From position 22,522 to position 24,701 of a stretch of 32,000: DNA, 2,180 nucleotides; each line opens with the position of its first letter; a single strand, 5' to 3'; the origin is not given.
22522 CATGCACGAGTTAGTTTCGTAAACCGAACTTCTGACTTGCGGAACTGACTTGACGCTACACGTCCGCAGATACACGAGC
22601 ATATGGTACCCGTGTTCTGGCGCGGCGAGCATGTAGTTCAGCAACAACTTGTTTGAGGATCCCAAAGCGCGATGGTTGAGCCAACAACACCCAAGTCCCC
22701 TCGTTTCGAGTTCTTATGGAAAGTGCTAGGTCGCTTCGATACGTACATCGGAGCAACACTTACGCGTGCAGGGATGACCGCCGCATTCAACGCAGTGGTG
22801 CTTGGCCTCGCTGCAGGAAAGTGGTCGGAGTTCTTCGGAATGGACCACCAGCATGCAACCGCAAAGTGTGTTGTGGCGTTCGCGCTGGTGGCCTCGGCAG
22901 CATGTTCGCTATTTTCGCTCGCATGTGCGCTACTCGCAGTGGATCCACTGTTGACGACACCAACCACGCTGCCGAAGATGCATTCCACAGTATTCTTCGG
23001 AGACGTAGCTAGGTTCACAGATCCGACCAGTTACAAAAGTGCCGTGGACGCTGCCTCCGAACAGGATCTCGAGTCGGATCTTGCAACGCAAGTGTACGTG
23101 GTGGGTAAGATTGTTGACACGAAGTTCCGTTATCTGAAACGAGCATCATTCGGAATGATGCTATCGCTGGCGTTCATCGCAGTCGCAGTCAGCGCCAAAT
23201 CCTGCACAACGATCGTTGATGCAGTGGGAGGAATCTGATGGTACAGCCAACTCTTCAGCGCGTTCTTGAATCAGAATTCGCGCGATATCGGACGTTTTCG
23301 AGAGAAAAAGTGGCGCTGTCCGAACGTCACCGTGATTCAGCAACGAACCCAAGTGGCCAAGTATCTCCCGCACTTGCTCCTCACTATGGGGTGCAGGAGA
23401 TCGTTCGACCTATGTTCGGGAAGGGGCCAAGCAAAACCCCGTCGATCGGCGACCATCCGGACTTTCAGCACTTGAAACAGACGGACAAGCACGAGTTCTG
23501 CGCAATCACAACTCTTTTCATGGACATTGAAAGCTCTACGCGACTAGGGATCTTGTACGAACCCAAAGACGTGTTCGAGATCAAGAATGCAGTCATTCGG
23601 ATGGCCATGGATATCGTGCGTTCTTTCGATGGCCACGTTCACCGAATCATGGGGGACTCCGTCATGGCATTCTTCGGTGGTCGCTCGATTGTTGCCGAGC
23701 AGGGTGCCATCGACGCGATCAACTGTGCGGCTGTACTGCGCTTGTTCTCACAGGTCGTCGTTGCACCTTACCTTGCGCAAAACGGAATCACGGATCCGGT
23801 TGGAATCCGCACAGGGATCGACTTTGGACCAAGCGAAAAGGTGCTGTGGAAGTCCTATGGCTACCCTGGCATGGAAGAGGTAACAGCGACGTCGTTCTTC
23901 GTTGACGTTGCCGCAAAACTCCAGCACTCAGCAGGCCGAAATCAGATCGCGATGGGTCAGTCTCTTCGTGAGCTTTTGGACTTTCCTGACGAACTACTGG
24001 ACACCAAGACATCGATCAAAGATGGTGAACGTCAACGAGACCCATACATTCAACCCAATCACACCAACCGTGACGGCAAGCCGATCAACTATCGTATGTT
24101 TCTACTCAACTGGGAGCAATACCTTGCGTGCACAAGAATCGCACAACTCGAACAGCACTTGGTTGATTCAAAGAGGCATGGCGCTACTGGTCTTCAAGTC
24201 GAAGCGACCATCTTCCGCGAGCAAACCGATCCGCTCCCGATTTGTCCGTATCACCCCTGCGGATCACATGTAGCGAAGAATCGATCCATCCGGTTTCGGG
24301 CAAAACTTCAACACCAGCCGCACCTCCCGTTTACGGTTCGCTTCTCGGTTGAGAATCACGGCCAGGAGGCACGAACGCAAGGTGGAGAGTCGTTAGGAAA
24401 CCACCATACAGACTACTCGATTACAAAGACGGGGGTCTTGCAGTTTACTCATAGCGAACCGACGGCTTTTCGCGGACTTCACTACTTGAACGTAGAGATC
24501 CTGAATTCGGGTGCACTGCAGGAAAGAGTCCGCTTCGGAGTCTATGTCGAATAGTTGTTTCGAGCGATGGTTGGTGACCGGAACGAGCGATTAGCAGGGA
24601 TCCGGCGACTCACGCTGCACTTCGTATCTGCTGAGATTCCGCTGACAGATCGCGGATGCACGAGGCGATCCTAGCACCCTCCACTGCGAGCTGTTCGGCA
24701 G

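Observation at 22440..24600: Lower-GC islet with an overlapping TM-effector / class III cyclase pair: Pycsar-like module with atypical architecture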

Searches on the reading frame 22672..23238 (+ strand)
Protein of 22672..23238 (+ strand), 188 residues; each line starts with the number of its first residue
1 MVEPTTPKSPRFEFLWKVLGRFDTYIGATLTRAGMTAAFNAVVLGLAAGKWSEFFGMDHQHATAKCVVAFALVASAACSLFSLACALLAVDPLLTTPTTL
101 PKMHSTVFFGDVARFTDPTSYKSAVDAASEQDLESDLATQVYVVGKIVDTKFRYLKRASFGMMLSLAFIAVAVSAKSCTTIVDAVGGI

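Call 3: search_protein_families(library=pfam, proteins=[window:22672-23238:+], max_evalue=1)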
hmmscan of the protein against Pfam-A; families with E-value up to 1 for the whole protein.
window:22672-23238:+ (188 aa): 2 families
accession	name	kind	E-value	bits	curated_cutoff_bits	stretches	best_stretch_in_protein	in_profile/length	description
PF18967.5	PycTM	-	2.6e-16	60.4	27.2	1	67-159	8-101/107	Pycsar effector protein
PF24377.1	DUF7533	-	0.24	11.9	27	1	80-114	37-71/74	Family of unknown function (DUF7533)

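Call 4: search_protein_families(library=padloc, proteins=[window:22672-23238:+], max_evalue=1)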
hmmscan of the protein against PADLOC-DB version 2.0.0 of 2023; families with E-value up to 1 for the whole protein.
window:22672-23238:+ (188 aa): 11 families
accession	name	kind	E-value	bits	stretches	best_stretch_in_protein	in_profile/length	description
PDLC00700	Effector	-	8.7e-26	88.9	1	15-172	8-163/173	2TM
PDLC02364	PycTM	-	1.5e-24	85.2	1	12-171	6-148/160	-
PDLC00678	Effector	-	1.8e-24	84.8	1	15-177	14-173/184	2TM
PDLC02363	PycTM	-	7.2e-23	79.2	1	13-173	7-150/154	-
PDLC00711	Effector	-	4.9e-13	47.6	1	18-173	14-158/164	2TM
PDLC02365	PycTM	-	5e-13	47.7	1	13-170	3-156/165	-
PDLC00692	Effector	-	9.9e-11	39.8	1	97-175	77-154/167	2TM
PDLC00691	Effector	-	2.5e-08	32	1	59-174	47-165/176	2TM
PDLC00668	Effector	-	6e-08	30.8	1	39-175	38-176/184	2TM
PDLC00685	Effector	-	6.9e-07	27.2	1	97-172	91-165/174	2TM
PDLC02362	PycTM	-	0.00043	19.1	1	104-158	7-52/74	-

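Call 5: search_protein_families(library=ncbifam, proteins=[window:22672-23238:+], max_evalue=1)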
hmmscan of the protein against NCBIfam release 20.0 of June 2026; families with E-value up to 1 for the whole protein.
window:22672-23238:+ (188 aa): 0 families

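Call 45: list_cluster_members(proteins=[P0001, window:22672-23238:+])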
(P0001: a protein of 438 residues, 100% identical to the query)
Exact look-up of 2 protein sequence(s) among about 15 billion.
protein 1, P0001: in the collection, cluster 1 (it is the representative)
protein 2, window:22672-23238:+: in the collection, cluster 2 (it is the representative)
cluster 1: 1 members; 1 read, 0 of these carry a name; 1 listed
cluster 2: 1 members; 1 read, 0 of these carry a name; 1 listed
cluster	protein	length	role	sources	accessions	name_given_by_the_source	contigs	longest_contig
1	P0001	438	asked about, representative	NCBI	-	-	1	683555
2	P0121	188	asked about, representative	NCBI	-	-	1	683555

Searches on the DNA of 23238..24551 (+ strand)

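Call 67: search_dna_similar(query=L084:1737-3646:+, collection=ecoli_genomes, mode=distant, max_rows=12, rows=spread)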
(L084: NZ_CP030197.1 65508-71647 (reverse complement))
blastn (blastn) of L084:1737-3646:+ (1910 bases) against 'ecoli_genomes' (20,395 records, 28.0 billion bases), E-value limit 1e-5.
Records with a match: 15; places in all: 16; records where one place covers at least 80% of the query: 3.
Genomes with a match: 15 of 5426; with a place that covers at least 80% of the query: 3. Places per genome that has any: lowest 1, median 1, highest 2. On chromosomes: 12 places; on plasmids: 4.
Best place of each record, by identity: 90-95% 3; 60-80% 12.
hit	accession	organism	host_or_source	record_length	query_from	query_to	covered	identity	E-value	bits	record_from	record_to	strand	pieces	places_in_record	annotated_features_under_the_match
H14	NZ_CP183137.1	Escherichia coli strain 755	Homo sapiens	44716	1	1910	100%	94.8%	0e+0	2994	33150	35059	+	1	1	nucleotide-binding domain-containing protein | Pycsar system effector family protein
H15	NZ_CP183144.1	Escherichia coli strain 774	Homo sapiens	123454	1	1910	100%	94.8%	0e+0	2994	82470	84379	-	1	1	nucleotide-binding domain-containing protein | Pycsar system effector family protein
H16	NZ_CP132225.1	Escherichia coli strain Jtgc-02-2-Tmex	Homo sapiens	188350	33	1645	49%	71.1%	2e-95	442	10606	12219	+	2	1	nucleotide-binding domain-containing protein | hypothetical protein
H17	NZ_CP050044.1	Escherichia coli strain 74-2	broiler chicken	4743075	31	1642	49%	70.9%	1e-85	413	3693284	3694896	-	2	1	adenylate/guanylate cyclase domain-containing protein | Pycsar system effector family protein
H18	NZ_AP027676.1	Escherichia coli strain PSS-08-1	Homo sapiens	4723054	31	1642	49%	70.9%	1e-85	413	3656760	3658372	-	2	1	adenylate/guanylate cyclase domain-containing protein | Pycsar system effector family protein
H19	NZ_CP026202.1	Escherichia coli strain ECONIH5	-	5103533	819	1382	30%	66.2%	1e-29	142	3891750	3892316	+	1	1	adenylate/guanylate cyclase domain-containing protein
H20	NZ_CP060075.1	Escherichia coli strain G3/10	Homo sapiens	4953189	819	1382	30%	66.2%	3e-29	140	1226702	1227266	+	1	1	adenylate/guanylate cyclase domain-containing protein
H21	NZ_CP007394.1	Escherichia coli strain ST2747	-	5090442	865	1060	10%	73.1%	6e-20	110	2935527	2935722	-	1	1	adenylate/guanylate cyclase domain-containing protein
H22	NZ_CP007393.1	Escherichia coli strain ST2747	-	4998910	865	1060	10%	73.1%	6e-20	110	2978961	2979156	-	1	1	adenylate/guanylate cyclase domain-containing protein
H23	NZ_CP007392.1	Escherichia coli strain ST2747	-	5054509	865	1060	10%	73.1%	6e-20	110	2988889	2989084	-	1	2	adenylate/guanylate cyclase domain-containing protein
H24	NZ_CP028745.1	Escherichia coli strain A30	Papio cynocephalus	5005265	865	1060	10%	73.1%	6e-20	110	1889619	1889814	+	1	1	adenylate/guanylate cyclase domain-containing protein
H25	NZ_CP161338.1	Escherichia coli strain PEC1012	Wild bird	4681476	865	1060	10%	73.1%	6e-20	110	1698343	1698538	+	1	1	adenylate/guanylate cyclase domain-containing protein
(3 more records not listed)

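Call 69: get_annotated_region(hit=H17, flank=2000)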
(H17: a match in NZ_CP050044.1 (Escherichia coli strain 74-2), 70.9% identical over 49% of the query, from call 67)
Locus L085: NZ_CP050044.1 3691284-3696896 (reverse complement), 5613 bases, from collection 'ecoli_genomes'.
description: Escherichia coli strain 74-2 chromosome, complete genome
organism: Escherichia coli strain 74-2 (NCBI taxid 562)
replicon: chromosome; assembly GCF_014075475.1
host: broiler chicken; source: -; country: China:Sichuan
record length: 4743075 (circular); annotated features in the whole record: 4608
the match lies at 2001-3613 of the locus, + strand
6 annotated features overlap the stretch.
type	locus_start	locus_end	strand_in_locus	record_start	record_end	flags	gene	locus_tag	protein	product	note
CDS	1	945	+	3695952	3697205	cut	proA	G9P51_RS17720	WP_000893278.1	glutamate-5-semialdehyde dehydrogenase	-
tRNA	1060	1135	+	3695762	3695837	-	-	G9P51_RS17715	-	tRNA-Thr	-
CDS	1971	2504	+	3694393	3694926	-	-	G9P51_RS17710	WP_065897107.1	Pycsar system effector family protein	-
CDS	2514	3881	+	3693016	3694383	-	-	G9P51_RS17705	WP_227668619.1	adenylate/guanylate cyclase domain-containing protein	-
CDS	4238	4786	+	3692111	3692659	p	-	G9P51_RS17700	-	AAA family ATPase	internal stop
CDS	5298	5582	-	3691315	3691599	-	-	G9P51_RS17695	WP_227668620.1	HigA family addiction module antitoxin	-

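Call 70: get_annotated_region(hit=H19, flank=2500)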
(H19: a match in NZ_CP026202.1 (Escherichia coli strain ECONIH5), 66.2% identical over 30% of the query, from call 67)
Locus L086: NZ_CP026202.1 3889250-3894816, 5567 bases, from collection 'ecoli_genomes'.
description: Escherichia coli strain ECONIH5 chromosome, complete genome
organism: Escherichia coli strain ECONIH5 (NCBI taxid 562)
replicon: chromosome; assembly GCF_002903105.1
host: -; source: -; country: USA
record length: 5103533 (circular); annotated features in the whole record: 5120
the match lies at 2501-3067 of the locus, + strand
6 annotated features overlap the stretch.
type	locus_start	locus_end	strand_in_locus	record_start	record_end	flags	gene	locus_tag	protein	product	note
CDS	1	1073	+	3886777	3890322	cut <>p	ypjA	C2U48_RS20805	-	adhesin-like autotransporter YpjA/EhaD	incomplete; partial in the middle of a contig; missing N-terminus and C-terminus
CDS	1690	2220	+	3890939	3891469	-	-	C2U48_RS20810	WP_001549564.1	Pycsar system effector family protein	-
CDS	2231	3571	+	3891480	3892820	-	-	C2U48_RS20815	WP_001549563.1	adenylate/guanylate cyclase domain-containing protein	-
CDS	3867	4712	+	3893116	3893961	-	-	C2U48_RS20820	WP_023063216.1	DUF6387 family protein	-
CDS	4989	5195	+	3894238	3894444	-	-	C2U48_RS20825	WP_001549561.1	helix-turn-helix transcriptional regulator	-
CDS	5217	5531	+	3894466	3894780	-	-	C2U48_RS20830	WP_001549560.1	hypothetical protein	-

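Call 71: get_annotated_region(hit=H21, flank=2500)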
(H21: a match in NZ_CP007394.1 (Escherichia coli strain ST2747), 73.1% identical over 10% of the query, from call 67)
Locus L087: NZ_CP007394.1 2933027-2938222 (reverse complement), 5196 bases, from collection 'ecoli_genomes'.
description: Escherichia coli strain ST2747 chromosome, complete genome
organism: Escherichia coli strain ST2747 (NCBI taxid 562)
replicon: chromosome; assembly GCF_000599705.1
host: -; source: -; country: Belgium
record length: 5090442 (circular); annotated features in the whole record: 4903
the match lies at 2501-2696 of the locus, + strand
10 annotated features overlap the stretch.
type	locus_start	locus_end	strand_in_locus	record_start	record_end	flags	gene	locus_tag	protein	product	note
CDS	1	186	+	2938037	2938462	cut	-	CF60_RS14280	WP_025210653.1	DNZ54_00345 family protein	-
CDS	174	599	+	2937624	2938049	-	lysB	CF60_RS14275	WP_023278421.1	Rz-like lysis system protein LysB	The gene for this Rz-like phage lysis system protein may overlap extensively with the gene for the other spanin ...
CDS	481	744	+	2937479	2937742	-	lysC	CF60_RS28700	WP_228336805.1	Rz1-like lysis system protein LysC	LysC is an Rz1-like component of a phage lytic system, substantially overlapping although not fully embedded in the ...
CDS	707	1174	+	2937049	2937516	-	-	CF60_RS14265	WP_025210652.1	phage tail protein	-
CDS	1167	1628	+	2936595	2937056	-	-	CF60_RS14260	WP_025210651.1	phage virion morphogenesis protein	-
CDS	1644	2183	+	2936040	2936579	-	-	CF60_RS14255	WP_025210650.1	Pycsar system effector family protein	-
CDS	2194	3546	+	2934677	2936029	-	-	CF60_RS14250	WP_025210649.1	adenylate/guanylate cyclase domain-containing protein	-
CDS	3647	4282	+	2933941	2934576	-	-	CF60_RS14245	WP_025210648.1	phage baseplate assembly protein V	-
CDS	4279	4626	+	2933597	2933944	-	-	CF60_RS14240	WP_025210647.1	GPW/gp25 family protein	-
CDS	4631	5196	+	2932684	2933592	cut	-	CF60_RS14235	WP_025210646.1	baseplate assembly protein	-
